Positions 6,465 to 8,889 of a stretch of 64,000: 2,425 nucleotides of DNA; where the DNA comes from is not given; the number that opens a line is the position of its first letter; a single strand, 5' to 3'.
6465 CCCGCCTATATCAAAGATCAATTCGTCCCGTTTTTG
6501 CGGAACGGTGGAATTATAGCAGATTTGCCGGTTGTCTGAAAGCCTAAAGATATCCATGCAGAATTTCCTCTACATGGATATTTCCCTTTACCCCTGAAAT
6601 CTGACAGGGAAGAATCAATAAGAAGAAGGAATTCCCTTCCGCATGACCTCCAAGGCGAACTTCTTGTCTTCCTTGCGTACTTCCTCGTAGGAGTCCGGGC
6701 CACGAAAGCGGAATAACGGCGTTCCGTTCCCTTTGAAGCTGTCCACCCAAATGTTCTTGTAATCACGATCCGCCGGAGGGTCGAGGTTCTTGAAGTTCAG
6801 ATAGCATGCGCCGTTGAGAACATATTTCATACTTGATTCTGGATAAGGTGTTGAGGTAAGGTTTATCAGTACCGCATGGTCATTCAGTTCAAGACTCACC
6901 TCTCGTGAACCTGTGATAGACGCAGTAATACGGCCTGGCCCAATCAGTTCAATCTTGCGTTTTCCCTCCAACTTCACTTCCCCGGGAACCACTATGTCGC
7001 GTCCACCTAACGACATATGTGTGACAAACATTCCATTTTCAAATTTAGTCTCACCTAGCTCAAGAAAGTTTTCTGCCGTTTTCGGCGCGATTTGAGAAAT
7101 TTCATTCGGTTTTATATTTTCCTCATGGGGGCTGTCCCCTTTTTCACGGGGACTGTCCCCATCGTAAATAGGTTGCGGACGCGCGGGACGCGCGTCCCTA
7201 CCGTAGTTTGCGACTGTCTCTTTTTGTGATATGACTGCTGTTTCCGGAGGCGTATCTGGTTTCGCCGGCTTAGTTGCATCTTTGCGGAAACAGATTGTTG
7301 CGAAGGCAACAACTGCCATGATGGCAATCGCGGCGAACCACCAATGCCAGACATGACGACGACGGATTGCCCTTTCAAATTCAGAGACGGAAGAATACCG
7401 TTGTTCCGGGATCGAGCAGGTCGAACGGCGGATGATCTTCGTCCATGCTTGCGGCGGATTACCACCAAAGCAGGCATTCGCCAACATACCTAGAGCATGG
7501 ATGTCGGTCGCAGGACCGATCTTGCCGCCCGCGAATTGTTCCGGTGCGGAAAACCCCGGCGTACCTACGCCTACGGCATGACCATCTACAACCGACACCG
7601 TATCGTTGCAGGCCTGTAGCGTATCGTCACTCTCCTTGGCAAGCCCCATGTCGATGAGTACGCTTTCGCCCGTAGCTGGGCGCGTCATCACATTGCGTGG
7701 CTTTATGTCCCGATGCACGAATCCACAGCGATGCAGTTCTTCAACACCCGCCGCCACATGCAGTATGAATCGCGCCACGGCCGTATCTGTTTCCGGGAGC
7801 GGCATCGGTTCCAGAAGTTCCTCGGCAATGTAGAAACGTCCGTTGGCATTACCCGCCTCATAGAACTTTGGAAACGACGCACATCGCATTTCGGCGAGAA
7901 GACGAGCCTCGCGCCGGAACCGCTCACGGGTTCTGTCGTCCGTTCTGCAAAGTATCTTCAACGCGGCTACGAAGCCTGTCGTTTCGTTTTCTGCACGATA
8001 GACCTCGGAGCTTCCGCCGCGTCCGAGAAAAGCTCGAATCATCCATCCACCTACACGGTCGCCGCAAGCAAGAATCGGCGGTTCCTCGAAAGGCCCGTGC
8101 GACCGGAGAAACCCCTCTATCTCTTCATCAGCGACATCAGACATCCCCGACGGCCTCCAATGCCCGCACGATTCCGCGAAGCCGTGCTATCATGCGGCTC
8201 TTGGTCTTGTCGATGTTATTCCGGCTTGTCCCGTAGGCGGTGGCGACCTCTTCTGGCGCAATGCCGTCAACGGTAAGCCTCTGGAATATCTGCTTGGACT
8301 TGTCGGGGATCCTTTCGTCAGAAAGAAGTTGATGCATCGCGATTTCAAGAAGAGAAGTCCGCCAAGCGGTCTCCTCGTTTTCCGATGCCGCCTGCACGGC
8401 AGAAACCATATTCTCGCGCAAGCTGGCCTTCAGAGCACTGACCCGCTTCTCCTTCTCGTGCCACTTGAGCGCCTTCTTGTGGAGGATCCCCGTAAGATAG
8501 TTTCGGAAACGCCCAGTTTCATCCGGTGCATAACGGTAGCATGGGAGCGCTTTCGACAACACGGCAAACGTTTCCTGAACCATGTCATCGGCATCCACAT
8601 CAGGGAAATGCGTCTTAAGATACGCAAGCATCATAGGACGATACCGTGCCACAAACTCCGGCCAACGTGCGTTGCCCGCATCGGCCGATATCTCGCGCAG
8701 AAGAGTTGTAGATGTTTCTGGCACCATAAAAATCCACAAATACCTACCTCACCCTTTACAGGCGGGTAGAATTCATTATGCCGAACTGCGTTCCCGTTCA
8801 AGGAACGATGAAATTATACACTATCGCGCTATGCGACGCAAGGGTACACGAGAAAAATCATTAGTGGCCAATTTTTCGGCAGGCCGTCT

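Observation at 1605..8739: Candidate undescribed module: ECF sigma + Ser/Thr kinase followed by an AT-rich operon of four zinc-ribbon membrane proteins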

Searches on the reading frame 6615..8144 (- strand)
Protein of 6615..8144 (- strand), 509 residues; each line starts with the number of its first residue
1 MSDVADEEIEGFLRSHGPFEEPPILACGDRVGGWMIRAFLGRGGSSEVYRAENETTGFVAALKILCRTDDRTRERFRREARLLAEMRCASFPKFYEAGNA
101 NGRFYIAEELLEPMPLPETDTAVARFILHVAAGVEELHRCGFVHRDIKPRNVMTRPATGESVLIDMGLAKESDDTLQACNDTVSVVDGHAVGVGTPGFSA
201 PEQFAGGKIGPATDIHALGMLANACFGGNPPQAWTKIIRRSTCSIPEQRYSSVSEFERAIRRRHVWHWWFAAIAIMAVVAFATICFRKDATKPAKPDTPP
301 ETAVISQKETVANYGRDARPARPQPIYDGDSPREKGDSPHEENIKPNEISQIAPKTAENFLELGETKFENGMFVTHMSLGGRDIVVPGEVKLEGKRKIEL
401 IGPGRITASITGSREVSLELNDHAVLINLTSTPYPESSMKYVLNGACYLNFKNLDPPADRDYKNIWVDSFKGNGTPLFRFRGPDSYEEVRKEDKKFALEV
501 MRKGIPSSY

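Call 3: search_protein_families(library=pfam, proteins=[window:6615-8144:-], max_evalue=0.1)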
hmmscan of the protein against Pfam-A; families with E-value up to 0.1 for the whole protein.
window:6615-8144:- (509 aa): 6 families
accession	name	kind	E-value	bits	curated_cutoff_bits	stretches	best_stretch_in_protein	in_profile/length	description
PF00069.31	Pkinase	-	3.7e-26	92.5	31.7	1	38-233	5-198/263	Protein kinase domain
PF07714.23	PK_Tyr_Ser-Thr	-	4.2e-11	43.1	23.1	1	39-222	6-194/258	Protein tyrosine and serine/threonine kinase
PF17667.7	Pkinase_fungal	-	0.00056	19.2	24.1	1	130-175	295-345/387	Fungal protein kinase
PF01636.29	APH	-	0.00096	19.4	23.2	1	72-169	93-197/239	Phosphotransferase enzyme family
PF06293.20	Kdo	-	0.022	14.6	21.3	1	127-167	124-167/207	Lipopolysaccharide kinase (Kdo/WaaP) family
PF03109.22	ABC1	-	0.055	13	22.9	1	132-175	178-220/244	ABC1 atypical kinase-like domain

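Call 12: search_protein_families(library=padloc, proteins=[window:6615-8144:-], max_evalue=0.01)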
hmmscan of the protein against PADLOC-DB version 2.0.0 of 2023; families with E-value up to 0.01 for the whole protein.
window:6615-8144:- (509 aa): 34 families (the best 25 are shown)
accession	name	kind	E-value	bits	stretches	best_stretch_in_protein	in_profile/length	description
PDLC04053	PD-T4-6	-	7.9e-39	131.9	1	29-231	6-210/311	-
PDLC04042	PD-T4-6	-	7.2e-35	119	1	32-262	9-241/292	-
PDLC04138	mad6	-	1.8e-31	107.7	1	40-233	59-258/659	mads_6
PDLC04043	PD-T4-6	-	2e-29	101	1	30-233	13-218/452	-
PDLC04041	PD-T4-6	-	5.9e-29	99.6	1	17-232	15-234/443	-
PDLC04047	PD-T4-6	-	3.9e-28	96.5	1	33-228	11-208/327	-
PDLC04061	PD-T4-6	-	3.2e-27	94.2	1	34-231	18-222/510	-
PDLC04054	PD-T4-6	-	3.5e-27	93.7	1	26-231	4-212/347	-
PDLC04039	PD-T4-6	-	5.4e-26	89.6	1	28-231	10-214/458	-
PDLC01088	C3a189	-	1.7e-23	81.1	1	30-233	3-209/840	kinase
PDLC04045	PD-T4-6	-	3e-22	77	1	36-234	37-248/350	-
PDLC04064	PD-T4-6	-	5.1e-22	76.3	1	30-231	18-219/369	-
PDLC04051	PD-T4-6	-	5.8e-22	76.3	1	38-234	38-243/476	-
PDLC04062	PD-T4-6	-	6.6e-21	72.9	1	39-220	39-226/450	-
PDLC03920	MkoA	-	1.9e-20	70.8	1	42-236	17-231/1112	-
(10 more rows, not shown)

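Call 13: search_protein_families(library=ncbifam, proteins=[window:6615-8144:-], max_evalue=0.01)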
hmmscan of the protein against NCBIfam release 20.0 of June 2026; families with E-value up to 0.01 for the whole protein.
window:6615-8144:- (509 aa): 15 families
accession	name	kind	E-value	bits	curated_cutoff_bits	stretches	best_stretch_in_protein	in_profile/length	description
NF033483.0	PknB_PASTA_kin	equivalog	7.1e-25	88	450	1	36-222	11-198/563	Stk1 family PASTA domain-containing Ser/Thr kinase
NF052427.1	StpK7MSMEG_1200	equivalog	2.2e-21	76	900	1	31-231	6-208/601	serine/threonine protein kinase StpK7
NF047741.1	antiphage_MADS6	equivalog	4.4e-21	75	460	2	25-112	487-575/612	methylation-associated defense system protein kinase MAD6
NF038150.1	lanthi_synth_IV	equivalog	3.3e-18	65.4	650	1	34-236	191-400/851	class IV lanthionine synthetase LanL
TIGR03903.1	TOMM_kin_cyc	equivalog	2.8e-14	52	705.75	1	61-229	7-186/1267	TOMM system kinase/cyclase fusion protein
NF009651.0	PRK13184.1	equivalog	6.7e-14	50.8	839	1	126-221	118-220/932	serine/threonine-protein kinase PknD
NF033442.0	BREX_PglW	equivalog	4.6e-10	37.9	990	1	27-178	506-669/1391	BREX system serine/threonine kinase PglW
TIGR03724.2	arch_bud32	equivalog_domain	2.8e-09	36.7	125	1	73-181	37-143/193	KEOPS complex kinase/ATPase Bud32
NF038151.1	lanthi_synth_III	equivalog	1.5e-08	33.6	575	1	123-226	338-423/833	class III lanthionine synthetase LanKC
NF007174.0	PRK09605.1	equivalog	2.7e-07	29.4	447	1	73-181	380-485/535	bifunctional N(6)-L-threonylcarbamoyladenine synthase/serine/threonine protein kinase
NF053615.1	SerThrKinAfsKStmc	equivalog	3.3e-06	26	1300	1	112-222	105-204/809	protein serine/threonine kinase AfsK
NF011464.0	PRK14879.1-7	equivalog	0.00041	20.2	246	1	73-179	50-158/221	Kae1-associated kinase Bud32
NF052375.1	antisigma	equivalog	0.00065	19.8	100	1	217-295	38-113/217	anti-sigma factor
NF011462.0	PRK14879.1-3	equivalog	0.00071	19.4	174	1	69-172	33-131/192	Kae1-associated kinase Bud32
NF011463.0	PRK14879.1-4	equivalog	0.0013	18.2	188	1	73-175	62-166/237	Kae1-associated kinase Bud32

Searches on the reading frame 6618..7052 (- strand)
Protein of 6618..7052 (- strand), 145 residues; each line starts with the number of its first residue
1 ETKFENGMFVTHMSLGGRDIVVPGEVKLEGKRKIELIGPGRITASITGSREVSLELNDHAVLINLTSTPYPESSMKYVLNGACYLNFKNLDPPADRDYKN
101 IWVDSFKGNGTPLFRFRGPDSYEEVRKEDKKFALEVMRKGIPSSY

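Call 80: find_homologous_proteins(query=window:6618-7052:-, max_evalue=0.001)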
Query window:6618-7052:- (145 aa): 12 proteins with E <= 0.001 among 15 candidates.
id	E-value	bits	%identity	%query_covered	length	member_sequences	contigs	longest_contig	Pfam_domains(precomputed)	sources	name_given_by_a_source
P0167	1.0e-77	277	85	100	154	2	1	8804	-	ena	-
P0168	1.5e-77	276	85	99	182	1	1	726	PF12844.14,PF01381.29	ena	-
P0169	1.1e-76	273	84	100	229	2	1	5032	-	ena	-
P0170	2.6e-75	269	84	99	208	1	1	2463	-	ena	-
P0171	4.2e-57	210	72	87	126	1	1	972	-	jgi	-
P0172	1.7e-56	208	65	99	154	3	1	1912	-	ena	-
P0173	1.8e-54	201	64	100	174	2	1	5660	-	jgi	jgi:hypothetical protein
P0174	2.8e-54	201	65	99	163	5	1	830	-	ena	-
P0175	4.5e-53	197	68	89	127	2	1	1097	-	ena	-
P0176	5.6e-53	197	67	87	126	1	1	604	-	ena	-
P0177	1.3e-39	153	68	72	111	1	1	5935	-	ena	-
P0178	5.1e-29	119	53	76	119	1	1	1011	-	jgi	-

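Call 87: predict_structure(alignment_id=A8)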
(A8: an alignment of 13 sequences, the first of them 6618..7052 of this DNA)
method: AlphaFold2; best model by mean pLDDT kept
length: 145 residues; sequences in the alignment: 13
mean_pLDDT: 85.2   pTM: 0.79
mean pLDDT of the five models: 85.2, 84.4, 75.8, 71.9, 65.8
residues with pLDDT >= 90: 74; 70-90: 52; 50-70: 13; < 50: 6
segments of 3 or more residues with pLDDT < 50: 140-145
pLDDT, mean of each block of 10 residues (from residue 1): 90 92 90 93 93 93 91 87 92 84 71 90 84 64 42
secondary structure, 60 per line:
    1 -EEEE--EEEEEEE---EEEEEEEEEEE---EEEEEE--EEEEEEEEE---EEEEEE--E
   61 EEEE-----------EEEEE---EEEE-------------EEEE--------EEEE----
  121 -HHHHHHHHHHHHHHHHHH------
elements in order: E2-5 E8-14 E18-28 E32-37 E40-48 E52-57 E60-64 E76-80 E84-87 E101-104 E113-116 H122-139

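Call 90: fold_search(model_id=the predicted structure, library=pdb)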
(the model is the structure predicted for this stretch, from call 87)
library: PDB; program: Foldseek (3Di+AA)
matches with E <= 10: 106; with E <= 0.001: 0
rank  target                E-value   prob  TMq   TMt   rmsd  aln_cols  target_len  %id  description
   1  4jra_D                2.6e-02  0.77  0.29  0.40   7.2       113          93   13  CRYSTAL STRUCTURE OF THE BOTULINUM NEUROTOXIN A RECEPTOR-BINDING DOMAIN IN COMPLEX WITH THE LUMINAL DOMAIN Of SV2C (released 2013-11-20)
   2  8jlg_A                1.6e-01  0.15  0.22  0.26  10.4       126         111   12  Cryo-EM structure of SV2A in complex with BoNT/A2 Hc (released 2024-05-01)
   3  9f2b_A                1.8e-01  0.60  0.34  0.41   6.0       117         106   17  Focused refinement of SV2B luminal domain and BoNT/A1 complex (released 2025-03-12)
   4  9f2y_A                2.3e-01  0.60  0.34  0.45   5.4       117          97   12  Focused refinement of SV2B-LD-BoNT/A1 at pH 5.5 (released 2025-03-12)
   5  9f3c_A                2.3e-01  0.57  0.35  0.12   9.8       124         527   10  Low-resolution (5.4 angstrom) cryo-EM structure of SV2B-BoNT/A1 at pH 5.5 (released 2025-03-12)
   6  9f1r_A                2.4e-01  0.57  0.35  0.12   8.3       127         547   11  Cryo-EM structure of SV2B-Hc-A1 complex (released 2025-03-12)
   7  2xt2_A                3.4e-01  0.06  0.18  0.16  13.6       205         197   12  Structure of the pentapeptide repeat protein AlbG, a resistance factor for the topoisomerase poison albicidin. (released 2010-10-13)
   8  9lhn_B                5.3e-01  0.15  0.25  0.18  10.6       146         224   12  Crystal structure of Ice binding protein from Candidatus Cryosericum odellii SMC5 (released 2025-09-03)
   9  9li0_B                7.3e-01  0.13  0.24  0.17  10.7       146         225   12  Crystal structure of engineered ice-binding protein (M74I and A97V) from Candidatus Cryosericum odellii strain SMC5_16 (released 2025-09-03)
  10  3uyu_B                9.6e-01  0.09  0.24  0.17   9.5       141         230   11  Structural basis for the antifreeze activity of an ice-binding protein (LeIBP) from Arctic yeast (released 2012-02-15)
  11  8v87_b                1.3e+00  0.06  0.16  0.08   9.8       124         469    9  60S ribosome biogenesis intermediate (Dbp10 post-catalytic structure - Overall map) (released 2024-05-01)
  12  9edr_C                1.4e+00  0.16  0.36  0.24   7.9       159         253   12  Tubulin Cofactors D,E,G,C and Tubulin complex -- TBCC N Terminus Bound to Tubulin (released 2026-02-04)
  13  4nk6                  1.4e+00  0.12  0.27  0.12  10.2       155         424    9  Crystal Structure of the periplasmic alginate epimerase AlgG (released 2014-01-15)
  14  2b0r_B                2.0e+00  0.12  0.33  0.32   6.1       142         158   12  Crystal Structure of Cyclase-Associated Protein from Cryptosporidium parvum (released 2005-09-27)
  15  2ahx_B                2.2e+00  0.06  0.24  0.09   9.3       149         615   11  Crystal structure of ErbB4/HER4 extracellular domain (released 2005-09-27)
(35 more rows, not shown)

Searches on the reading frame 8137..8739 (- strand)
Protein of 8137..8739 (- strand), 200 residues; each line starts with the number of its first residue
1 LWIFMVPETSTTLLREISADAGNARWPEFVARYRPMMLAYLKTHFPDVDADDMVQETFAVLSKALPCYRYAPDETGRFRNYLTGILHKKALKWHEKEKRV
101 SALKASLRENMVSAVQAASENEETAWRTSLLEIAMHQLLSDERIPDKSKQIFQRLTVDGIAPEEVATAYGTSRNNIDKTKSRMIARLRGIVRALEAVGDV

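Call 3: search_protein_families(library=pfam, proteins=[window:8137-8739:-], max_evalue=0.1)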
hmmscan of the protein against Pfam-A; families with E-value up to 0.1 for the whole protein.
window:8137-8739:- (200 aa): 1 family
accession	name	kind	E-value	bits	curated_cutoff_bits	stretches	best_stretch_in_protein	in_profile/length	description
PF04542.20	Sigma70_r2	-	1.2e-08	35.1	24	1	30-99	2-70/71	Sigma-70 region 2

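Call 12: search_protein_families(library=padloc, proteins=[window:8137-8739:-], max_evalue=0.01)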
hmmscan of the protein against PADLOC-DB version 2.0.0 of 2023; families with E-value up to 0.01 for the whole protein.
window:8137-8739:- (200 aa): 0 families

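Call 13: search_protein_families(library=ncbifam, proteins=[window:8137-8739:-], max_evalue=0.01)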
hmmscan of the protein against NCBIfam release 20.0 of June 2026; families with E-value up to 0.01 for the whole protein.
window:8137-8739:- (200 aa): 18 families
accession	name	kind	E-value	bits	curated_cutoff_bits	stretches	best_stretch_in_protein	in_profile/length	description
TIGR02937.1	sigma70-ECF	superfamily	4e-17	62.3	42.9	1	28-188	5-162/165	sigma-70 family RNA polymerase sigma factor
TIGR02989.1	Sig-70_gvs1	subfamily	8.6e-13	48.5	124.55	1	29-188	6-155/158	RNA polymerase sigma-70 factor, Rhodopirellula/Verrucomicrobium family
TIGR02985.1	Sig70_bacteroi1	subfamily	2.9e-11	43.8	126.4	1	26-188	3-159/162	RNA polymerase sigma-70 factor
NF009166.1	PRK12513.1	equivalog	4.8e-08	32.9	206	1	26-196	24-188/193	RNA polymerase sigma factor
NF007230.0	PRK09648.1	subfamily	6.5e-08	32.5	209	1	31-191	33-189/195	RNA polymerase sigma factor ShbA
NF009194.0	PRK12542.1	equivalog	9.1e-07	29.3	211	1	49-191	35-170/185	RNA polymerase sigma factor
NF008892.0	PRK11924.2-1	equivalog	0.0001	22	291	1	26-178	18-180/203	RNA polymerase sigma factor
NF008888.0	PRK11922.1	equivalog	0.00015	21.4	204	1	47-176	54-181/231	RNA polymerase sigma factor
TIGR02984.1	Sig-70_plancto1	subfamily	0.00027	20.6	183.75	1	48-190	36-187/189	RNA polymerase sigma-70 factor, Planctomycetaceae-specific subfamily 1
NF009172.0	PRK12519.1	subfamily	0.00035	20.2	222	1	49-194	55-192/194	RNA polymerase sigma factor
TIGR02943.1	Sig70_famx1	hypoth_equivalog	0.0005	19.9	162.2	1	27-115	5-93/188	RNA polymerase sigma-70 factor, TIGR02943 family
TIGR02959.1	SigZ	equivalog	0.00083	19.2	168.65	1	33-183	4-137/170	RNA polymerase sigma factor SigZ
NF009191.0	PRK12539.1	subfamily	0.002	17.7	171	1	29-182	26-170/185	sigma-70 family RNA polymerase sigma factor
NF041236.1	CAS_III-E_sigma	exception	0.0024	17.8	100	0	42-189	43-202/206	type III-E CRISPR-associated RpoE-like sigma factor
NF058625.1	sigma_PG0214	equivalog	0.0051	16.5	130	1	48-182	29-152/170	GFO_1088 family ECF-type sigma factor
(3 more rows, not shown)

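Call 28: find_related_loci(query=A2, collection=genome_contigs, flank=10000)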
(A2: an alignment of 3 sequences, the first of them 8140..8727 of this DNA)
Query A2 (196 aa) in genome_contigs; peptide patterns used: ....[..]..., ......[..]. (x = any residue, [..] = any of these).
54 stretches matched a pattern; 9 encode a relative of the query (tblastn E <= 1e-3); 9 distinct loci.
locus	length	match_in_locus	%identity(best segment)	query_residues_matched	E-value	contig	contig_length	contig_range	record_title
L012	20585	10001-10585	72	1-195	5e-93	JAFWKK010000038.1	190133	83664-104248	MAG: Kiritimatiellae bacterium isolate RGIG5820 Sheep_Ileum.Co__c261674, whole genome shotgun sequence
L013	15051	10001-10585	71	1-195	9e-91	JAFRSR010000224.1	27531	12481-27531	MAG: Kiritimatiellae bacterium isolate RGIG2765 Goat_Omasum-5__c343271, whole genome shotgun sequence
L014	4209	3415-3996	68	1-195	3e-87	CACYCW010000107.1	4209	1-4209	uncultured bacterium isolate RUG11823 genome assembly, contig: RUG11823_asm_107, whole genome shotgun sequence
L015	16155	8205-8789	69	1-195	2e-85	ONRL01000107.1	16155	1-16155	uncultured Lentisphaerae bacterium isolate RUG572 genome assembly, contig: scaffold_7199, whole genome shotgun sequence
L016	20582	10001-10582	54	2-196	1e-60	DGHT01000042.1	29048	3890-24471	MAG TPA_asm: Verrucomicrobia bacterium UBA3841 UBA3841_contig_32, whole genome shotgun sequence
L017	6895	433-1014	47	2-195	1e-60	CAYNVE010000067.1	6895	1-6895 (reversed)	MAG TPA_asm: uncultured Lentisphaeraceae bacterium isolate binchicken_co323_314 genome assembly, contig: NODE_12781_leng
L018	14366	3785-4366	48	2-195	3e-60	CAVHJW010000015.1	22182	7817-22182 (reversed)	bacterium isolate H07617-L1_cleanbin_000055 genome assembly, contig: Spades_H07617-L1_contig_1520, whole genome shotgun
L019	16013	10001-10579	47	1-194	2e-59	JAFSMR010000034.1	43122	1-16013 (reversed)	MAG: Kiritimatiellae bacterium isolate RGIG3282 Goat_Reticulum-4__c290770, whole genome shotgun sequence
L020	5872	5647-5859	62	2-72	3e-27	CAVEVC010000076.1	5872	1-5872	Clostridiales bacterium CCNA10 isolate H07615-L1_cleanbin_000051 genome assembly, contig: Spades_H07615-L1_contig_11114,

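Call 45: search_protein_families(library=pfam, proteins=[L015:11013-11999:+], max_evalue=0.001)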
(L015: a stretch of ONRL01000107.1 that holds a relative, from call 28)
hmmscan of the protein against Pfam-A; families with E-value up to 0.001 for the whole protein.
L015:11013-11999:+ (328 aa): 1 family
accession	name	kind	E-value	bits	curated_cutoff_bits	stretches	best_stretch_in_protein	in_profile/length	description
PF08867.16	FRG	-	1.1e-17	65.1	25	1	32-135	2-90/94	FRG domain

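Call 46: search_protein_families(library=pfam, proteins=[L016:12597-14159:+], max_evalue=0.001)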
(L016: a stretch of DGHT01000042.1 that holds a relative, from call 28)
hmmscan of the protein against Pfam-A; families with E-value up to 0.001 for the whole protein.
L016:12597-14159:+ (520 aa): 1 family
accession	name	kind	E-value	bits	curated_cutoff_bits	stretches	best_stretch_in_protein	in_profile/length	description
PF00684.25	DnaJ_CXXCXGXG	-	2.4e-06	28.2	32.7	1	453-516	1-65/65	DnaJ central domain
